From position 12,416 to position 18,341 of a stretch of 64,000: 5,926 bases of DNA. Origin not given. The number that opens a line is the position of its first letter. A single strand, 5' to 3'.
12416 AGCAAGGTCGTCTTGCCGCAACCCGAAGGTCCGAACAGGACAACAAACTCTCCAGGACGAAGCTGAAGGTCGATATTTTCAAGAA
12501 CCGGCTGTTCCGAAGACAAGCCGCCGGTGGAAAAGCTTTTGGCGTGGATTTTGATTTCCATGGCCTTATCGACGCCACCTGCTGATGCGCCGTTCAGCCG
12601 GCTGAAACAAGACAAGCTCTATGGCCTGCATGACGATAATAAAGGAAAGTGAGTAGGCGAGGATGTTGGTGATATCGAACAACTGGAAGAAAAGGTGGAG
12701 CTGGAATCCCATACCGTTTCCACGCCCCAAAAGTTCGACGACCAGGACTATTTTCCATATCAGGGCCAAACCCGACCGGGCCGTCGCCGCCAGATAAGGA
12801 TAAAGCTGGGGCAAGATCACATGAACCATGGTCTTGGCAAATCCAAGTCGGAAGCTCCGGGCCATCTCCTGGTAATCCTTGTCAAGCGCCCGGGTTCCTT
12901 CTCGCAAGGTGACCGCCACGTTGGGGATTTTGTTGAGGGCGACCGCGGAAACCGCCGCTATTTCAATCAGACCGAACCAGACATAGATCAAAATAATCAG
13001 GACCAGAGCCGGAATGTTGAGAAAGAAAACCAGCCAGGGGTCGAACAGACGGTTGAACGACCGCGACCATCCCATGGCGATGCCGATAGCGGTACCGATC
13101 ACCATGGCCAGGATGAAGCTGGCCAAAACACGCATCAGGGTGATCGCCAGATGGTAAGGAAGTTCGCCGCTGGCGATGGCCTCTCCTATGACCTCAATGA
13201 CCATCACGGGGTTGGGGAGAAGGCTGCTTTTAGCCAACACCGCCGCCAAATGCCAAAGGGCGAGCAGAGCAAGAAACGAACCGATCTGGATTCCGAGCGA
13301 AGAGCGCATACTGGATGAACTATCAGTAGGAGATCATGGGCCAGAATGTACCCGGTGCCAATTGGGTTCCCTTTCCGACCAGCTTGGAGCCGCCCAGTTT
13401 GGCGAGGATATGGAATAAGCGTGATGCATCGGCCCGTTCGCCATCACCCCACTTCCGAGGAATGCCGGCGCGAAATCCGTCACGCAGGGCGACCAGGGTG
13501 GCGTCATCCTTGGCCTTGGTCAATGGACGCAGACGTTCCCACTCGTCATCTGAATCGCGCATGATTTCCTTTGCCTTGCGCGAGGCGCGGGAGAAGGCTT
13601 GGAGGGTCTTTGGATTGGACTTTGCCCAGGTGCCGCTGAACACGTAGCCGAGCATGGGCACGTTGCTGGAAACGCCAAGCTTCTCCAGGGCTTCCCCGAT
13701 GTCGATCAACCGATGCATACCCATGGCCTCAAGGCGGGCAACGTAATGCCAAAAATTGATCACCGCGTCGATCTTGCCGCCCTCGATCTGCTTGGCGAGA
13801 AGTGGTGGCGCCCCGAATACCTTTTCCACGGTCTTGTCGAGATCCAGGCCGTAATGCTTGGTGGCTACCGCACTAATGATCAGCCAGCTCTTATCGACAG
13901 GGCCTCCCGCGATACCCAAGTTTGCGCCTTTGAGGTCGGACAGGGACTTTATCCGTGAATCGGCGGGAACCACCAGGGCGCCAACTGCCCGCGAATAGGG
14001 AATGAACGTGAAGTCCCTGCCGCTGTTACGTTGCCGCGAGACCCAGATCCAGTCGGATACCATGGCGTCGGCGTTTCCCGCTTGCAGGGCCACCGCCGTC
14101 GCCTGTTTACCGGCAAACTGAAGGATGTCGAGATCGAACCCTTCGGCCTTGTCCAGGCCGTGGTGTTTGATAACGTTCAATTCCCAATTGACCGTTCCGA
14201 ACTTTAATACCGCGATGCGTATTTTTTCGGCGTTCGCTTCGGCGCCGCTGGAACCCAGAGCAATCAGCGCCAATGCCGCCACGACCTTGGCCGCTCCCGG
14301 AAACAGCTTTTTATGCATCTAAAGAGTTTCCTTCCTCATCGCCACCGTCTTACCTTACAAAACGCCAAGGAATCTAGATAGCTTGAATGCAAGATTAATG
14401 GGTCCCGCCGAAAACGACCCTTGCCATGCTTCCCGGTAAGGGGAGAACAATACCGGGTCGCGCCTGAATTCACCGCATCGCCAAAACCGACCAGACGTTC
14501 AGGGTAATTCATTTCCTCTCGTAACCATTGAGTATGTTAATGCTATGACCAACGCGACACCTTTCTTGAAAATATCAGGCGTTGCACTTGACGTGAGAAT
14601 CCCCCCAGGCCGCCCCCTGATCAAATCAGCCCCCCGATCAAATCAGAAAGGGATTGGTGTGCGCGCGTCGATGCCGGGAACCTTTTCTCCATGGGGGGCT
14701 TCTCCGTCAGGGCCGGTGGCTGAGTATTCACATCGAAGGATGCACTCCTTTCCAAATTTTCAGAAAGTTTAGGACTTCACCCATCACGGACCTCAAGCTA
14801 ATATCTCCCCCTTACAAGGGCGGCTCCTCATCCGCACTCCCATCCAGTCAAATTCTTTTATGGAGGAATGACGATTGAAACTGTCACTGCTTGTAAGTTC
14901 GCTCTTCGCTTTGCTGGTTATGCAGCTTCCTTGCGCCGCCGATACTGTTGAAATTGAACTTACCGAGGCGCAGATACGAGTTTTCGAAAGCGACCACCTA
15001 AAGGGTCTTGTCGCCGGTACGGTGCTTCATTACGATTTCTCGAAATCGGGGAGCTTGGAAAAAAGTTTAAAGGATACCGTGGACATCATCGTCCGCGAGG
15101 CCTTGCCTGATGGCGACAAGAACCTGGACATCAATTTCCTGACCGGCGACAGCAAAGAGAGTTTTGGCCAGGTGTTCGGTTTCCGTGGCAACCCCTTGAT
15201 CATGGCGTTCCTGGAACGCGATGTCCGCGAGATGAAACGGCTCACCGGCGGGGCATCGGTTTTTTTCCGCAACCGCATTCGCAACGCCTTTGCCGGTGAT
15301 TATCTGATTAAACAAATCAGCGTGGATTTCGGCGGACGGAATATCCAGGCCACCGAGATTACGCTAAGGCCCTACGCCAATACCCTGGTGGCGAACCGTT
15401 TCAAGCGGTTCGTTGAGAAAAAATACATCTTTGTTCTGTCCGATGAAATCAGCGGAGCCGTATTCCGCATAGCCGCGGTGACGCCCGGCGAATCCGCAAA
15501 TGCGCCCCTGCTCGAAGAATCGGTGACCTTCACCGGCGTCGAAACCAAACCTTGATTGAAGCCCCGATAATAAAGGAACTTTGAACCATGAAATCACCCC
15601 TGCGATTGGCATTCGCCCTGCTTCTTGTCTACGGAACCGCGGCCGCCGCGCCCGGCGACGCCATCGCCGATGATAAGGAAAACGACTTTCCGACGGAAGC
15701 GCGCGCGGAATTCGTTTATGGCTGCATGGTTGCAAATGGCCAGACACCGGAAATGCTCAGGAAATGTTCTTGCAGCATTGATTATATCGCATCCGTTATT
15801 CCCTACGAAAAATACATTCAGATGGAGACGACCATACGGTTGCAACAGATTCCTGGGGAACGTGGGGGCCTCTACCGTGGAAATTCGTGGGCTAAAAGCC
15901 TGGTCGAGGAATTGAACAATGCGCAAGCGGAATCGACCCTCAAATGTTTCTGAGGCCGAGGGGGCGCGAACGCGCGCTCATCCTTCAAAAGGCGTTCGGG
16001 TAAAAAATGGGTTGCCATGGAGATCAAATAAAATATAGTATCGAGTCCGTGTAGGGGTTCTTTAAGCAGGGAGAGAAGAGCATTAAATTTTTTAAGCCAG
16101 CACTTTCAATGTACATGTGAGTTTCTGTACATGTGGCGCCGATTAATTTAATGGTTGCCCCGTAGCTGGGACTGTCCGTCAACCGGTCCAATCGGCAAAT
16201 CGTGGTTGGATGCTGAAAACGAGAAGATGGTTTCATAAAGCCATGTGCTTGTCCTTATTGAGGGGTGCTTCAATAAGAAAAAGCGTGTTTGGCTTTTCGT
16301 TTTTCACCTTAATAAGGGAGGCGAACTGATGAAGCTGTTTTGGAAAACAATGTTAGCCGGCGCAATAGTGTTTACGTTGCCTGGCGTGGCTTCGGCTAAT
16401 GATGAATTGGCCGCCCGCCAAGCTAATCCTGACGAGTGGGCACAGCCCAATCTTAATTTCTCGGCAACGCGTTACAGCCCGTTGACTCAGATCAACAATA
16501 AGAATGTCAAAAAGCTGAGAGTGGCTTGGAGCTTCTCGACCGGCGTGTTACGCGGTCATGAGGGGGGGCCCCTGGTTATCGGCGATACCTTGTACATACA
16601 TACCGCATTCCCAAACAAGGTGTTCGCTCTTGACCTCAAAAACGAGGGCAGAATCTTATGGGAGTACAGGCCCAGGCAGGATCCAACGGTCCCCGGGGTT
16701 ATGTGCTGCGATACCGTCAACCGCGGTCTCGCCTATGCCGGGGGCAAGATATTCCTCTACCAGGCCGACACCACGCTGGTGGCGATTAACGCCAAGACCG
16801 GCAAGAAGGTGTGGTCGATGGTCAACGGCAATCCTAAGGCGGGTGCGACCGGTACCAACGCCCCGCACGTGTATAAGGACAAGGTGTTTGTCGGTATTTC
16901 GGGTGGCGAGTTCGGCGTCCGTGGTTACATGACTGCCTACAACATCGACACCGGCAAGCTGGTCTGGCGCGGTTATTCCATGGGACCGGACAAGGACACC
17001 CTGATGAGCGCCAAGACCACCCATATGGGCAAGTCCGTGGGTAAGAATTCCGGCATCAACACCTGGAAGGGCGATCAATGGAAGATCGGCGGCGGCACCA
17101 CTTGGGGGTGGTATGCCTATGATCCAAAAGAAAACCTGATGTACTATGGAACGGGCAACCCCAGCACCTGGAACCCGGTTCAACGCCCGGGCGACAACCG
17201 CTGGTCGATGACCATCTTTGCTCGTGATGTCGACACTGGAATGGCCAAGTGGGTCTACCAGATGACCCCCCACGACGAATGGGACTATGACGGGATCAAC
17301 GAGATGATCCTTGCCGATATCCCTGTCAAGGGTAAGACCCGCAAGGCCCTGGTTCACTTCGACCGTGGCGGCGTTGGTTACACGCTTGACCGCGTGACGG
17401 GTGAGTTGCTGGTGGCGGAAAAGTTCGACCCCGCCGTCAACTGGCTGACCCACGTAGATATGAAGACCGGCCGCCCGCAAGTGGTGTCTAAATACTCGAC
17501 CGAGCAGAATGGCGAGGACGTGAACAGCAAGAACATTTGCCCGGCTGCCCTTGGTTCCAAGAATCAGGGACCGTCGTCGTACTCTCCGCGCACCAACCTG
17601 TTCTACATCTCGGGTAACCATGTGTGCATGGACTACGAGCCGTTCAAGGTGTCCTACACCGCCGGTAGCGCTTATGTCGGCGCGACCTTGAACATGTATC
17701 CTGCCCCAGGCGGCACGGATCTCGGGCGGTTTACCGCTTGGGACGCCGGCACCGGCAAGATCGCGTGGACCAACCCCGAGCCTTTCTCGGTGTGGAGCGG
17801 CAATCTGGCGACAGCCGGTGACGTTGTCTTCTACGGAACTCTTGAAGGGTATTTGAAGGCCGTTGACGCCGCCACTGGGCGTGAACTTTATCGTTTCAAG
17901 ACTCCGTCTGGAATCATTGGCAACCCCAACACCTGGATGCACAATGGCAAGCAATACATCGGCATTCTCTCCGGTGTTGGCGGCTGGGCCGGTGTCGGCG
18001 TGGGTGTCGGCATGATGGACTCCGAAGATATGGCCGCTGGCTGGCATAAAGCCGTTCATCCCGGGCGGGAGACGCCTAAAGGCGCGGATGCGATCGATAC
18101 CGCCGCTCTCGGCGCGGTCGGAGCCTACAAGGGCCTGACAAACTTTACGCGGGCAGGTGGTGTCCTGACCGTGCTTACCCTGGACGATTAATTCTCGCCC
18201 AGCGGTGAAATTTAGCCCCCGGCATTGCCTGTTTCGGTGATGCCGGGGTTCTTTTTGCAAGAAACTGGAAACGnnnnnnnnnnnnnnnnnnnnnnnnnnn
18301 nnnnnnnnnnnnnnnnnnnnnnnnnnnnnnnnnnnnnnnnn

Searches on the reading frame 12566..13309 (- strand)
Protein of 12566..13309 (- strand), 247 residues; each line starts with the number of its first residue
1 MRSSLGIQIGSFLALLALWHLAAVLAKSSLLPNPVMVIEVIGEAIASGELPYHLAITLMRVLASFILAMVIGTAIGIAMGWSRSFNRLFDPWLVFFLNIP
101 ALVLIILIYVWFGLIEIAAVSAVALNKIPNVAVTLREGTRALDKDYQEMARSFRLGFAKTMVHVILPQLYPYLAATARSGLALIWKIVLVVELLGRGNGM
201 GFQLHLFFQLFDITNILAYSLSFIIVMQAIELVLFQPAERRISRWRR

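Call 10: search_protein_families(library=pfam, proteins=[window:12566-13309:-])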
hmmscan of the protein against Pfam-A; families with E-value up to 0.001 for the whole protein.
window:12566-13309:- (247 aa): 1 family
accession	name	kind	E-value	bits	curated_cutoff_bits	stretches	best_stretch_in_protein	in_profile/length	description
PF00528.27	BPD_transp_1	-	1.8e-22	80.4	26.4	1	72-233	1-170/184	Binding-protein-dependent transport system inner membrane component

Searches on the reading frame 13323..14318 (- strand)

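Call 10: search_protein_families(library=pfam, proteins=[window:13323-14318:-])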
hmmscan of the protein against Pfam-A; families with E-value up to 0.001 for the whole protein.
window:13323-14318:- (331 aa): 4 families
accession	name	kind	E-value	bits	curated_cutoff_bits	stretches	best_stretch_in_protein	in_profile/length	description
PF09084.16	NMT1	-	1.7e-15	58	20.5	1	52-255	12-211/216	NMT1/THI5 like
PF12974.12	Phosphonate-bd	-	1.1e-05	25.4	27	1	71-242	39-212/242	ABC transporter, phosphonate, periplasmic substrate-binding protein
PF04069.17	OpuAC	-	4.9e-05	23.5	21.2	1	49-202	18-189/257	Substrate binding domain of ABC-type glycine betaine transport system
PF13379.11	NMT1_2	-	0.00091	19.5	24.7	0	155-255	145-240/252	NMT1-like family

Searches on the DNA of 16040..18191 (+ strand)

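Call 50: search_rna_families(sources=[L132, L137, L109], threshold=evalue, max_evalue=5)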
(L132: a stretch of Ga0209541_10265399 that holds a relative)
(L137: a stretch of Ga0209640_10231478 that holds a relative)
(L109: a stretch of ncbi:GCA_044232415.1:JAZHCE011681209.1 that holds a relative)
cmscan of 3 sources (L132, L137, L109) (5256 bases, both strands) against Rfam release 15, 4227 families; matches with E-value up to 5: 5.
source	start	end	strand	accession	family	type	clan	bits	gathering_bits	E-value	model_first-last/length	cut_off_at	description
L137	936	1041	+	RF03062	xerDC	Cis-reg;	-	22.2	72.5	2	1-126/126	no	xerDC RNA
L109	1461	1551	+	RF04057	MIR1432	Gene; miRNA;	-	20.4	90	3.8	1-89/89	no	MIR1432 microRNA precursor family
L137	777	905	-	RF02989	gntR-DTE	Gene; sRNA;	-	20.1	63.6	2.2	1-119/119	no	gntR-DTE RNA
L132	452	506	+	RF02067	STnc310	Gene; sRNA;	-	19.6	40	3.7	1-61/61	no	Salmonella enterica sRNA STnc310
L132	864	917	-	RF01679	P36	Gene; sRNA;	-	17.7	36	4.9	1-61/61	no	Pseudomonas sRNA P36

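Call 103: search_rna_families(source=window, start=16040, end=16335, threshold=evalue, max_evalue=10)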
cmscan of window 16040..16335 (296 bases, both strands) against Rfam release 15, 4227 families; matches with E-value up to 10: 2.
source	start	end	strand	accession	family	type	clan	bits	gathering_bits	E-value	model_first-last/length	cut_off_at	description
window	16231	16278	-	RF00086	SNORD27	Gene; snRNA; snoRNA; CD-box;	-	16.7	52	3.8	1-71/71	no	Small nucleolar RNA SNORD27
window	16056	16143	+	RF02207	WT1-AS_5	Gene; lncRNA;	-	15.4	80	0.18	1-79/79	no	WT1 antisense RNA conserved region 5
